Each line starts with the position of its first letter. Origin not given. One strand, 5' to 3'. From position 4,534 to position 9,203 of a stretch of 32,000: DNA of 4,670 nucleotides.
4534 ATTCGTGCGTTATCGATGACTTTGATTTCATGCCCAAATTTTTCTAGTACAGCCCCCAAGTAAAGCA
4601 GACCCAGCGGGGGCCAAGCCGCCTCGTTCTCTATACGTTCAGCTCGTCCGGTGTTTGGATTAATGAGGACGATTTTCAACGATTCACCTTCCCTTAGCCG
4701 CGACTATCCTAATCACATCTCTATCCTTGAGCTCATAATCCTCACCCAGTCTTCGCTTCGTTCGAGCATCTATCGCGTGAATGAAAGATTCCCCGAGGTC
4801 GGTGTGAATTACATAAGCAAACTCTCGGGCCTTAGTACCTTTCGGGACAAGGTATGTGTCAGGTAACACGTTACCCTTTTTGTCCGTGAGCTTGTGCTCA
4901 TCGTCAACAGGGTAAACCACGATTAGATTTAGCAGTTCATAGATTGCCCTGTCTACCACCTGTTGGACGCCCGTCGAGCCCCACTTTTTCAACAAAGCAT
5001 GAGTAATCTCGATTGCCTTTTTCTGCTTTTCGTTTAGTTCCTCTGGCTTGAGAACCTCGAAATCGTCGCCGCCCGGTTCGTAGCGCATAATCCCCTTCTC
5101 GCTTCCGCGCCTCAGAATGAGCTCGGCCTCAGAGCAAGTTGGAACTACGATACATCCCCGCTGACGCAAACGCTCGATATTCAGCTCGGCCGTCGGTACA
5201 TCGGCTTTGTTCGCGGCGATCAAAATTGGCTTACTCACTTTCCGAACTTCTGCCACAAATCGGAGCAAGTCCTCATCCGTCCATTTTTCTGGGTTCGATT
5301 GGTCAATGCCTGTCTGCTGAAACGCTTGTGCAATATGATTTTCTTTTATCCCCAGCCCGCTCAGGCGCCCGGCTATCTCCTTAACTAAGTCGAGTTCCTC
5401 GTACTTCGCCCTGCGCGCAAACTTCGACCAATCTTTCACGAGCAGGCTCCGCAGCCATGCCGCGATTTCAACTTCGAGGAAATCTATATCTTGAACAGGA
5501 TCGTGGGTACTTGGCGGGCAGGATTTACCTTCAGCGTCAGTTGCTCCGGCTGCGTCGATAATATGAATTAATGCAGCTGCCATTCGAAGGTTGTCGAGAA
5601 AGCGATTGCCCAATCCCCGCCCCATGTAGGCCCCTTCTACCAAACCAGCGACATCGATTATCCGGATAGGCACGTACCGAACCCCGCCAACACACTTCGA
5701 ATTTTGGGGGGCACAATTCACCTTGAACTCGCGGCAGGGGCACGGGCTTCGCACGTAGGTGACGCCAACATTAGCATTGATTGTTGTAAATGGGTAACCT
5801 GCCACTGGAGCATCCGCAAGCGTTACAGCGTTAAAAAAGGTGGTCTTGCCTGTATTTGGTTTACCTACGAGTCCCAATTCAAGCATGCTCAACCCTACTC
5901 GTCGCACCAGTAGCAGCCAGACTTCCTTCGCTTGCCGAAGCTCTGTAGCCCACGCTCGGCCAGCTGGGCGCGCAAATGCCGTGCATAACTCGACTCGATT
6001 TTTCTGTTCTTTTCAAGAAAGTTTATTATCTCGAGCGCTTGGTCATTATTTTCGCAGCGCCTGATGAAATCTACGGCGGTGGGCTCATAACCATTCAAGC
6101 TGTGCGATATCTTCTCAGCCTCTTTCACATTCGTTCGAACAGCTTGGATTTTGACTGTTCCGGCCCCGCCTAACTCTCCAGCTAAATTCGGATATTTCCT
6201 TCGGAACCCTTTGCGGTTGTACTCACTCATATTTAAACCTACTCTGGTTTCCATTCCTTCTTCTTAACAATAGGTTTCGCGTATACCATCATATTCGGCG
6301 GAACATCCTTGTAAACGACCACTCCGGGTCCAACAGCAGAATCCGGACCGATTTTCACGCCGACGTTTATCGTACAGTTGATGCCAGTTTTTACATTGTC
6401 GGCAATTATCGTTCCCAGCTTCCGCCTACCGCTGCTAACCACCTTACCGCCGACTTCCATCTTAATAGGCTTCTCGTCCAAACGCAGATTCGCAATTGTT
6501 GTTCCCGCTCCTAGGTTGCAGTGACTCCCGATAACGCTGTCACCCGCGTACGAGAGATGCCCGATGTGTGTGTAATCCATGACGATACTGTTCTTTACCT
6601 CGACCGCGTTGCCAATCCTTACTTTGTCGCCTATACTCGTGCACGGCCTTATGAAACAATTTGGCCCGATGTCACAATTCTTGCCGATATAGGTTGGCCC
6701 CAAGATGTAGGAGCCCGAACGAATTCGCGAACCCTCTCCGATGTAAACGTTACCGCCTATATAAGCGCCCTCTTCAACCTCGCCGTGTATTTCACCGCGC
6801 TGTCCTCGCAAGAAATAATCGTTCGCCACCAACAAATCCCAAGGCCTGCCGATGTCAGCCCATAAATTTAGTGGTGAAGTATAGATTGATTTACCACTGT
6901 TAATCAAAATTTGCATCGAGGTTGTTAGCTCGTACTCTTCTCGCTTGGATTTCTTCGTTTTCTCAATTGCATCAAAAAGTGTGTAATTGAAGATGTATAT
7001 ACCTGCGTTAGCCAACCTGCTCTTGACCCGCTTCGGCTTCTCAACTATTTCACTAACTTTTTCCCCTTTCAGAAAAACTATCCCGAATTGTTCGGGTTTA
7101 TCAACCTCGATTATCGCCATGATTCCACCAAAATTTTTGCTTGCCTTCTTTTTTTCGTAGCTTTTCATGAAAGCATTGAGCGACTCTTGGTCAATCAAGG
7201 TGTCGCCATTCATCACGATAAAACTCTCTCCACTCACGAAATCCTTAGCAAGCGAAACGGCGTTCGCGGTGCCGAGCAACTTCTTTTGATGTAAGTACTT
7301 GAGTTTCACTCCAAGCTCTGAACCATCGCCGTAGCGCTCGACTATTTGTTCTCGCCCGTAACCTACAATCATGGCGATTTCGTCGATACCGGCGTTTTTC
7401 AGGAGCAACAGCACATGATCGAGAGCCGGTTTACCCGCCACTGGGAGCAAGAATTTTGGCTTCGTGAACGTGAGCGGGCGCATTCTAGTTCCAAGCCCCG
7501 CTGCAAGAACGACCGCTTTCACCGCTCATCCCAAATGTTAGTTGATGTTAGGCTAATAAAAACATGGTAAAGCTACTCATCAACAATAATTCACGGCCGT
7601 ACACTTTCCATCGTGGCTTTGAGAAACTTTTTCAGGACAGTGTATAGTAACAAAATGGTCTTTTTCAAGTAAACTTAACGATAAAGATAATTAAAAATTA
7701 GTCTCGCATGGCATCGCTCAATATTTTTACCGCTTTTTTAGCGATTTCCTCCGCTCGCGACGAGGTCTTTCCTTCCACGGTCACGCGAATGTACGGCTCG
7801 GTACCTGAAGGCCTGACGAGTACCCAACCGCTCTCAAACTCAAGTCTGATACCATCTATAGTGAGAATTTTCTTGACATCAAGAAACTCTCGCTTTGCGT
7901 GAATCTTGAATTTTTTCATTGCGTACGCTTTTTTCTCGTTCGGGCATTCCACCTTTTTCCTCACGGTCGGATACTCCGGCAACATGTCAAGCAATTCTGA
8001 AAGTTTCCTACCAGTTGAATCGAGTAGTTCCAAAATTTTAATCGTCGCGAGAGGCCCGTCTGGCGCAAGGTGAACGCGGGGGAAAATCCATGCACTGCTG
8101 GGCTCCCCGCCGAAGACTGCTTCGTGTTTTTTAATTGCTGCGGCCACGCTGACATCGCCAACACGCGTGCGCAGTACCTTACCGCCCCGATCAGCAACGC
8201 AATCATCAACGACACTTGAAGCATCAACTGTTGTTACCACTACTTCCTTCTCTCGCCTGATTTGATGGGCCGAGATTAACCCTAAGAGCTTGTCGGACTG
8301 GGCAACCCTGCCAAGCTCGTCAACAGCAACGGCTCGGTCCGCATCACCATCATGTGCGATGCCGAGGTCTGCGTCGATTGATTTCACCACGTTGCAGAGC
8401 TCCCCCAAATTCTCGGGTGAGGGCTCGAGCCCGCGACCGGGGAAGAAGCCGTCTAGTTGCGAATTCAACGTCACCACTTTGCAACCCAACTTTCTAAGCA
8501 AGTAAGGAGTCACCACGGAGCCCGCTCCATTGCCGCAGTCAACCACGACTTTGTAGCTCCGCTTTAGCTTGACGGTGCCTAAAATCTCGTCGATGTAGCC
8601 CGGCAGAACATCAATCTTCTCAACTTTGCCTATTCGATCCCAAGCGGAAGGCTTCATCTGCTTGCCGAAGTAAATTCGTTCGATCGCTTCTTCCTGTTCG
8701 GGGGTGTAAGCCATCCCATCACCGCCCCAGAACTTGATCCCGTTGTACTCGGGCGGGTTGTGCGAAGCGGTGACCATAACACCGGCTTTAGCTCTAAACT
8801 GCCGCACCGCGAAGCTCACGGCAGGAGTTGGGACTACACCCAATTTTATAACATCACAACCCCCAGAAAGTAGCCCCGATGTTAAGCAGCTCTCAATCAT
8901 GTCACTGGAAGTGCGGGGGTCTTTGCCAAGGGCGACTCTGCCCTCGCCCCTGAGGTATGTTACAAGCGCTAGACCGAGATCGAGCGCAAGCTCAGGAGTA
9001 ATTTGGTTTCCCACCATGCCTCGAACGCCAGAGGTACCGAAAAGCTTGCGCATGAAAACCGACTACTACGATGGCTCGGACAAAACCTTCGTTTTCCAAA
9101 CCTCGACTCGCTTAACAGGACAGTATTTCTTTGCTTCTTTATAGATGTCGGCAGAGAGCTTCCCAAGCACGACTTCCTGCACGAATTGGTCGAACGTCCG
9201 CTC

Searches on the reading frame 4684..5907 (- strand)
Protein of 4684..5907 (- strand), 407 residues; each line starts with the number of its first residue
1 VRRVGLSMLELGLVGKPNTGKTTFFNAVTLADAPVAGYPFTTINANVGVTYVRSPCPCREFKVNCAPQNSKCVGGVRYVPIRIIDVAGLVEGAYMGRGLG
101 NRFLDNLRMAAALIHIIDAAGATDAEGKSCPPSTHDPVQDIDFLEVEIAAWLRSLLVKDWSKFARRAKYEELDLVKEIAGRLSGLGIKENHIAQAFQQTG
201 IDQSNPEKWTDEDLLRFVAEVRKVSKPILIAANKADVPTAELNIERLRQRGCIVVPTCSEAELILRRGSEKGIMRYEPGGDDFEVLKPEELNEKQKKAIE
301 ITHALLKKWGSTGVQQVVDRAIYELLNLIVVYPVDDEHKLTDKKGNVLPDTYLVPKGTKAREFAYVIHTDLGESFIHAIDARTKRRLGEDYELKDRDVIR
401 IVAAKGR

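Call 86: search_protein_families(library=pfam, proteins=[window:4684-5907:-], max_evalue=0.00001)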
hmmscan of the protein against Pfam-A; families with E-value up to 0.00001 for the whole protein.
window:4684-5907:- (407 aa): 4 families
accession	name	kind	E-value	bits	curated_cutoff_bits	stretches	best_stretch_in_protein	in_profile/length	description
PF08438.16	YGR210-like_G4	-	3.9e-33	114.5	24.7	1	231-336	1-108/108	Obg-like GTPase YGR210-like, G4 motif-containing domain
PF01926.29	MMR_HSR1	-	2.6e-16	60.2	21.9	1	11-122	2-89/113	50S ribosome-binding GTPase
PF02824.27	TGS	-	6.4e-11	42.6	22.2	1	344-402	7-59/60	TGS domain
PF02421.24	FeoB_N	-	6.5e-08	32.7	27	1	11-51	3-43/156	Ferrous iron transport protein B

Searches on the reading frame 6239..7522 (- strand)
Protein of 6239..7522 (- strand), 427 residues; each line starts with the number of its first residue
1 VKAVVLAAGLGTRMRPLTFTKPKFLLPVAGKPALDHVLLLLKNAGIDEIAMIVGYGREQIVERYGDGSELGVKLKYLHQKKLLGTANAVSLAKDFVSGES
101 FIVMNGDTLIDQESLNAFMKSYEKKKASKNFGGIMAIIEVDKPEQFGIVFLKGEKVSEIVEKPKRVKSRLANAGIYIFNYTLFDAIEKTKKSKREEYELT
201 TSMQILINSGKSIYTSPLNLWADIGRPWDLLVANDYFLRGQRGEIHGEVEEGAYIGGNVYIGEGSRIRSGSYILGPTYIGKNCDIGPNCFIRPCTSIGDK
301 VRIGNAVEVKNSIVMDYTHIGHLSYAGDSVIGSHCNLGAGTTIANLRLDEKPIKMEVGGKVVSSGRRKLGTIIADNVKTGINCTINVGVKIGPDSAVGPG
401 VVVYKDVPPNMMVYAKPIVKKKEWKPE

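Call 86: search_protein_families(library=pfam, proteins=[window:6239-7522:-], max_evalue=0.00001)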
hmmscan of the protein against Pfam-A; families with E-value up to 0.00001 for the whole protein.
window:6239-7522:- (427 aa): 6 families
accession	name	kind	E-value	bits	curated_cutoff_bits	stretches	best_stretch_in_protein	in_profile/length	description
PF00483.29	NTP_transferase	-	1.7e-47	162.5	21.2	1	2-235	1-240/245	Nucleotidyl transferase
PF00132.30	Hexapep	-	3.1e-21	74.6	27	0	277-310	2-35/36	Bacterial transferase hexapeptide (six repeats)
PF25084.1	LbH_EIF2B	-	2.3e-15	56.9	54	1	249-321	12-82/105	EIF2B subunit epsilon LbH domain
PF12804.13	NTP_transf_3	-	6.9e-12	46.3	27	1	3-126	1-115/160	MobA-like NTP transferase domain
PF14602.12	Hexapep_2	-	2.3e-08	34.1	27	0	276-305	1-28/34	Hexapeptide repeat of succinyl-transferase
PF25087.1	GMPPB_C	-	7e-06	26.1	39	0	277-346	5-74/110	GMPPB C-terminal domain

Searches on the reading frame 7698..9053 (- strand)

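Call 86: search_protein_families(library=pfam, proteins=[window:7698-9053:-], max_evalue=0.00001)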
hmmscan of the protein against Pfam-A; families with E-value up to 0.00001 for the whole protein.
window:7698-9053:- (451 aa): 4 families
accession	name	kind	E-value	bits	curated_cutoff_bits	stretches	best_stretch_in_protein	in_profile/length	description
PF02878.22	PGM_PMM_I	-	4.1e-47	159.8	22.5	1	2-131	1-134/138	Phosphoglucomutase/phosphomannomutase, alpha/beta/alpha domain I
PF02879.22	PGM_PMM_II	-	7e-27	94.4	29.3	1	153-248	3-103/103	Phosphoglucomutase/phosphomannomutase, alpha/beta/alpha domain II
PF02880.22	PGM_PMM_III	-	5.5e-23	81.7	20.7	1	253-360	2-114/115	Phosphoglucomutase/phosphomannomutase, alpha/beta/alpha domain III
PF00408.26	PGM_PMM_IV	-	3.8e-15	56.2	23.1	1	367-442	3-66/68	Phosphoglucomutase/phosphomannomutase, C-terminal domain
